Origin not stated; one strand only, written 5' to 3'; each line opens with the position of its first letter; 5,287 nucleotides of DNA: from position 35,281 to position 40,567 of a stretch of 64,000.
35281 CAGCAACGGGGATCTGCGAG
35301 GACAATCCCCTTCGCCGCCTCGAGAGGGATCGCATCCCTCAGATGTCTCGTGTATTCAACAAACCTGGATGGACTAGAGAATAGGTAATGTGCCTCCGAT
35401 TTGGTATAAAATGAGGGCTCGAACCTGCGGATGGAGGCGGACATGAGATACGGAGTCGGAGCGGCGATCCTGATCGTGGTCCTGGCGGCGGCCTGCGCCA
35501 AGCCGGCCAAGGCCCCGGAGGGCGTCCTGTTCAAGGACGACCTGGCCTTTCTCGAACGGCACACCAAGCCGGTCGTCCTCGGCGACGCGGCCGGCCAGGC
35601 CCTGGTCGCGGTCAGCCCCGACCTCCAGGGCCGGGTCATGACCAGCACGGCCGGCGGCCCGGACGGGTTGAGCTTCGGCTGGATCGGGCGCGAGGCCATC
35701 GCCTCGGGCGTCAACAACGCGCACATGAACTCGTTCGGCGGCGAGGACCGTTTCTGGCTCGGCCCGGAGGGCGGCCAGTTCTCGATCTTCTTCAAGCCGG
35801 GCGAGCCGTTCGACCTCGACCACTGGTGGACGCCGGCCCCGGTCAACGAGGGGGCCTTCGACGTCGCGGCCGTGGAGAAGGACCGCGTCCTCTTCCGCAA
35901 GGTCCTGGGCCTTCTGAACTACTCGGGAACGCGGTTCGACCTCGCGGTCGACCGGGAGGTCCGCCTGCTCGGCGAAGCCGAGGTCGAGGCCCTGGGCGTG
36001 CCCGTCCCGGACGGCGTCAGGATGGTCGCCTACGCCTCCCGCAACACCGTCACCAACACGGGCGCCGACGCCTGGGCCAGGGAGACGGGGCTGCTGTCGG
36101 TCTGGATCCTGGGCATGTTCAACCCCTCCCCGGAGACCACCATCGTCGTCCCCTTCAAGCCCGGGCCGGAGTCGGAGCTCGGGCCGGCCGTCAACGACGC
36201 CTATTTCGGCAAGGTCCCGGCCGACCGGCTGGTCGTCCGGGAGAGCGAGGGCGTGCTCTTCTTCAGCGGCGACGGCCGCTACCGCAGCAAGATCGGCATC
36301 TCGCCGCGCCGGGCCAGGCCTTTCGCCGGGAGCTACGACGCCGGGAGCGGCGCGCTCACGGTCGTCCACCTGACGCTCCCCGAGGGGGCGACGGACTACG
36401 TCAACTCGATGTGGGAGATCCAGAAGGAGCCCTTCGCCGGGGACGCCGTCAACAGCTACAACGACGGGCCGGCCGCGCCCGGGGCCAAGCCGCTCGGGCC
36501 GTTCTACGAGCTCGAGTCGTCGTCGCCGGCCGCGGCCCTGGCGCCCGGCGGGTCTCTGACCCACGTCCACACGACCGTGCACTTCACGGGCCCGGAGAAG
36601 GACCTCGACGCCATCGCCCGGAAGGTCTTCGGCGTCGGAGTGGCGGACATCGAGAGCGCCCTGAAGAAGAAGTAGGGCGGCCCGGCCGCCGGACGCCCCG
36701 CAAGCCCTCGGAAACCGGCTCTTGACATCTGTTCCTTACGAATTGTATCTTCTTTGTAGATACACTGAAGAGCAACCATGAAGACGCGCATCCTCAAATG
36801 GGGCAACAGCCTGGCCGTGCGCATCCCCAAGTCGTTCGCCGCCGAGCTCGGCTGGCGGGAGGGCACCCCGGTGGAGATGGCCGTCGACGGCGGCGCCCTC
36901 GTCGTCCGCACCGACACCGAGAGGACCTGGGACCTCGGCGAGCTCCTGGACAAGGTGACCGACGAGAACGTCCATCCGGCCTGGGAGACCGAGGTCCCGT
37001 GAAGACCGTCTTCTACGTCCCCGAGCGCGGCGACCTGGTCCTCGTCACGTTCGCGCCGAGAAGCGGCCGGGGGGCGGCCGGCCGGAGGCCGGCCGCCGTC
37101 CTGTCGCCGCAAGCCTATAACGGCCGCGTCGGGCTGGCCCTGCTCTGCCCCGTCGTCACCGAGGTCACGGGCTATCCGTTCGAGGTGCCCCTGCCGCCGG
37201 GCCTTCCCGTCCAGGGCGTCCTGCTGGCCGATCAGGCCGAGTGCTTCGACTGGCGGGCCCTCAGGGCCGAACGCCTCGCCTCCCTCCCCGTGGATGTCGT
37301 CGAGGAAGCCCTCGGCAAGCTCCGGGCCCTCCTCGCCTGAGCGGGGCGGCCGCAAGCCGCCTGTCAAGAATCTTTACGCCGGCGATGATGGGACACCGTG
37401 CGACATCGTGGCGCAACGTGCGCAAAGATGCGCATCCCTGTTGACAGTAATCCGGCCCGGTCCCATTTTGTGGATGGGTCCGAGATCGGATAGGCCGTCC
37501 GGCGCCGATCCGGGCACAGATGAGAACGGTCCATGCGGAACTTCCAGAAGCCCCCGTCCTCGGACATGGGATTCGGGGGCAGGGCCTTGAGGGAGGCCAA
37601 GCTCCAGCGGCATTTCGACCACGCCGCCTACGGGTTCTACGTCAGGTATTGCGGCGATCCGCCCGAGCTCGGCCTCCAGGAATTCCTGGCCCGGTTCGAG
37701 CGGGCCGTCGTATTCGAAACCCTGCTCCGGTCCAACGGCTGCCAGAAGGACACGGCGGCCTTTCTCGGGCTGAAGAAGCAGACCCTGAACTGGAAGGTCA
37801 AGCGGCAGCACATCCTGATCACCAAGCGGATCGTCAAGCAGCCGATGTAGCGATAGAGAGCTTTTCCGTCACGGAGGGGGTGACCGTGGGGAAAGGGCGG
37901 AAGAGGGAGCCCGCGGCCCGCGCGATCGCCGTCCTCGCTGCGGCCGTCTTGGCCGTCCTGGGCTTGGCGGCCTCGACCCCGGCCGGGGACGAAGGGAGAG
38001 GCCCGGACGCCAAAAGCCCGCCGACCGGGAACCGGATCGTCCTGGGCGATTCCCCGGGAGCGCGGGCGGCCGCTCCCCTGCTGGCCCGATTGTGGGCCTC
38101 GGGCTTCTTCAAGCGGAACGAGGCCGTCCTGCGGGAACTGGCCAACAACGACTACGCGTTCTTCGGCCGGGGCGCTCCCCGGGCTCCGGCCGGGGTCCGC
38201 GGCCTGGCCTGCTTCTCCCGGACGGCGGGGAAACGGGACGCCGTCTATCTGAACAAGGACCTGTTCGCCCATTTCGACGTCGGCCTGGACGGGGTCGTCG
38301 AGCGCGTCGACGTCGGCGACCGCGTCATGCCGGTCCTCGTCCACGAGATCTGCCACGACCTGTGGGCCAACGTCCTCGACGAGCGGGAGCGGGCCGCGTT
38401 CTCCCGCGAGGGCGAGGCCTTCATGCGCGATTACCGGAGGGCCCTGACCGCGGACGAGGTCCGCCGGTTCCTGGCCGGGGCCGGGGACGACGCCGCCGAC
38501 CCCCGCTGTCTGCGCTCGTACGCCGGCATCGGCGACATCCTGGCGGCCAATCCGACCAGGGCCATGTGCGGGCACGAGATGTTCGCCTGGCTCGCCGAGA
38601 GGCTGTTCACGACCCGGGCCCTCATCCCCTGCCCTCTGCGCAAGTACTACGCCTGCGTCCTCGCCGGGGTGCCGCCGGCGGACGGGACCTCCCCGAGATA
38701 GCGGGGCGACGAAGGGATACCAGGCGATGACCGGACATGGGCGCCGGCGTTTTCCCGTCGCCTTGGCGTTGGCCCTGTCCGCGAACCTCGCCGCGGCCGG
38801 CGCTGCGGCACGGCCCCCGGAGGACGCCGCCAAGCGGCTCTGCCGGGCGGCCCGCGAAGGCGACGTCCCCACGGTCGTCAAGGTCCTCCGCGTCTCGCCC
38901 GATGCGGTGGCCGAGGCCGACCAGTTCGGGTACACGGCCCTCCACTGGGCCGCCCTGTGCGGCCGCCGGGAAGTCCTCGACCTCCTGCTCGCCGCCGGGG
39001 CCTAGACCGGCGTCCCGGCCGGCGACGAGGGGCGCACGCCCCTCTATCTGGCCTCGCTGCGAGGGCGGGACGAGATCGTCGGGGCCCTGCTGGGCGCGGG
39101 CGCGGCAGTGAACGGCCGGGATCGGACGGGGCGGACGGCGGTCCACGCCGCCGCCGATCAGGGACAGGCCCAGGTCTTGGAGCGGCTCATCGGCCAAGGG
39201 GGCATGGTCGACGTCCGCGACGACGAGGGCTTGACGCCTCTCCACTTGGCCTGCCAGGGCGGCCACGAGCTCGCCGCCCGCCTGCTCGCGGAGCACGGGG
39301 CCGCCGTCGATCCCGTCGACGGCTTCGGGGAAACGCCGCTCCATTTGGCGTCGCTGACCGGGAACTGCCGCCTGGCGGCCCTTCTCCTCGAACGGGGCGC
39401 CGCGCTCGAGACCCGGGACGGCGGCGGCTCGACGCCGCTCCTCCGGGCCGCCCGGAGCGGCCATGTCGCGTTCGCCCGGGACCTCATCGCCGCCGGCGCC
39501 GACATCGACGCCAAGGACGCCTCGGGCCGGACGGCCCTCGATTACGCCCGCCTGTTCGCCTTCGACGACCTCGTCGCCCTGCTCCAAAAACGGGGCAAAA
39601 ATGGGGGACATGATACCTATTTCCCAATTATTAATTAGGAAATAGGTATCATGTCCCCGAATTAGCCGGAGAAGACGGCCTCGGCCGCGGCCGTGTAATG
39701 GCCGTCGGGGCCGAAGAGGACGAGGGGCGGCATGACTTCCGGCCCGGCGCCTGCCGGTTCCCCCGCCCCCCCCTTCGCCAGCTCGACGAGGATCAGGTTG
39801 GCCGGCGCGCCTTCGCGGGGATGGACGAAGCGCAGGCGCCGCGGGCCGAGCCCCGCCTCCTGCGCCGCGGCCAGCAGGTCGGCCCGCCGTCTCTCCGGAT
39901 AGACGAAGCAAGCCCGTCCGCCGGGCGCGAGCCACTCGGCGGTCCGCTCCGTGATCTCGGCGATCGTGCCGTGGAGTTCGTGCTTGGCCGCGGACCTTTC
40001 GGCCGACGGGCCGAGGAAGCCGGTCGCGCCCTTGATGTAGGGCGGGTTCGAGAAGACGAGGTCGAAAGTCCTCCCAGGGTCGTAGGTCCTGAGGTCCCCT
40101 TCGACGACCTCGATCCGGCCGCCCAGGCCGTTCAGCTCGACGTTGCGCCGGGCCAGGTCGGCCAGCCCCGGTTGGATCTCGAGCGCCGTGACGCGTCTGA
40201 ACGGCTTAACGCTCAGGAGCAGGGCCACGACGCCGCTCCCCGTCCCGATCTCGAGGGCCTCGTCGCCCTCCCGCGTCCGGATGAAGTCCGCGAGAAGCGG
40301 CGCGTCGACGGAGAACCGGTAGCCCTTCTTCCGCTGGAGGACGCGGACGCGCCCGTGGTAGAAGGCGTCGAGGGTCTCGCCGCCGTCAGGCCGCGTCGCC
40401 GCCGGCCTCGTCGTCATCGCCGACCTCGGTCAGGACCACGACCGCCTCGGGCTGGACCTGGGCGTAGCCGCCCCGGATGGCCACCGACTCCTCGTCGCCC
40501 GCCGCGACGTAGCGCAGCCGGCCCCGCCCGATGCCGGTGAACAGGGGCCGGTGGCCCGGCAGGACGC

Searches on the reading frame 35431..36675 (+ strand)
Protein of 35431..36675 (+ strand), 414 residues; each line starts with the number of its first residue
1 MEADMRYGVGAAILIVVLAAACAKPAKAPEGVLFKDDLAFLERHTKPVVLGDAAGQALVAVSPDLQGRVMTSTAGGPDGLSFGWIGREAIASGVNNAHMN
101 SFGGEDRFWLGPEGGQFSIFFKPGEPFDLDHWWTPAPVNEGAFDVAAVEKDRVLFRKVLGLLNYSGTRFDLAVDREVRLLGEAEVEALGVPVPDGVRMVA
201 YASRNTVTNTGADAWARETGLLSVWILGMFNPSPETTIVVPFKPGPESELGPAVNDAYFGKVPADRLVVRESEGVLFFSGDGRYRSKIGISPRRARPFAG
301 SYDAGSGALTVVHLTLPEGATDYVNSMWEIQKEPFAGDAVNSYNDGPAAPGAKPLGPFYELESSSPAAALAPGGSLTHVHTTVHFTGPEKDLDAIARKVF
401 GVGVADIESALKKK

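Call 78: search_protein_families(library=pfam, proteins=[window:35431-36675:+], max_evalue=0.00001)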
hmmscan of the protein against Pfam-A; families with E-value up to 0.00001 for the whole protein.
window:35431-36675:+ (414 aa): 1 family
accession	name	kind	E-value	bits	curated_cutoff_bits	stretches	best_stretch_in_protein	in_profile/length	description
PF20583.3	DUF6786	-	7.9e-151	502.5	27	1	34-410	3-375/376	Family of unknown function (DUF6786)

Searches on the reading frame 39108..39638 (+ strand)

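Call 78: search_protein_families(library=pfam, proteins=[window:39108-39638:+], max_evalue=0.00001)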
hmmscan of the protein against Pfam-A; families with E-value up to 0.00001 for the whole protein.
window:39108-39638:+ (176 aa): 5 families
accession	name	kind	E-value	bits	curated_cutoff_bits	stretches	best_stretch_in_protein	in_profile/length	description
PF00023.36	Ank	-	1.8e-28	97.4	21.1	1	41-71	2-32/33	Ankyrin repeat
PF12796.13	Ank_2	-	6.8e-28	97.5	27.3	2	13-104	2-90/90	Ankyrin repeats (3 copies)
PF13637.12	Ank_4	-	2.1e-26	91.8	22.7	2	51-94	7-50/50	Ankyrin repeats (many copies)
PF13857.12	Ank_5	-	7.2e-25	87.2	27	2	60-111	1-53/56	Ankyrin repeats (many copies)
PF13606.12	Ank_3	-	4.2e-22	76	22.3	0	41-68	2-29/30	Ankyrin repeat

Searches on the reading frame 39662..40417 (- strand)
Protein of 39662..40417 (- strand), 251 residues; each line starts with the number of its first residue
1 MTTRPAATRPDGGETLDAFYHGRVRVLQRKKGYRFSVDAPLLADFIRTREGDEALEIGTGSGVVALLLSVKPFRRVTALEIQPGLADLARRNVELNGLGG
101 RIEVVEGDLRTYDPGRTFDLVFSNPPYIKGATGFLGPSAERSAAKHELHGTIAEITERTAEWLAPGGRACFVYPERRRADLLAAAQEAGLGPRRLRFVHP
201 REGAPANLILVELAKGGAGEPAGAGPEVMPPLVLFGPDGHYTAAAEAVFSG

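Call 78: search_protein_families(library=pfam, proteins=[window:39662-40417:-], max_evalue=0.00001)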
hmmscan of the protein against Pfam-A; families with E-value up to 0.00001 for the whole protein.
window:39662-40417:- (251 aa): 5 families
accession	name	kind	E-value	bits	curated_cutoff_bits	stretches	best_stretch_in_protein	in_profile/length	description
PF13649.12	Methyltransf_25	-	2.3e-09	38.3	27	1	55-123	2-70/97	Methyltransferase domain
PF05175.20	MTS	-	3.1e-09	37.1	23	1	40-131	21-112/170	Methyltransferase small domain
PF00398.26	RrnaAD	-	1.7e-07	31.1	24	1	47-129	27-110/263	Ribosomal RNA adenine dimethylase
PF08241.18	Methyltransf_11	-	9.6e-07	29.8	21.2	1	55-124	1-67/95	Methyltransferase domain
PF02475.24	TRM5-TYW2_MTfase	-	4.5e-06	27.2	28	1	50-127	36-114/164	TRM5/TYW2 methyltransferase domain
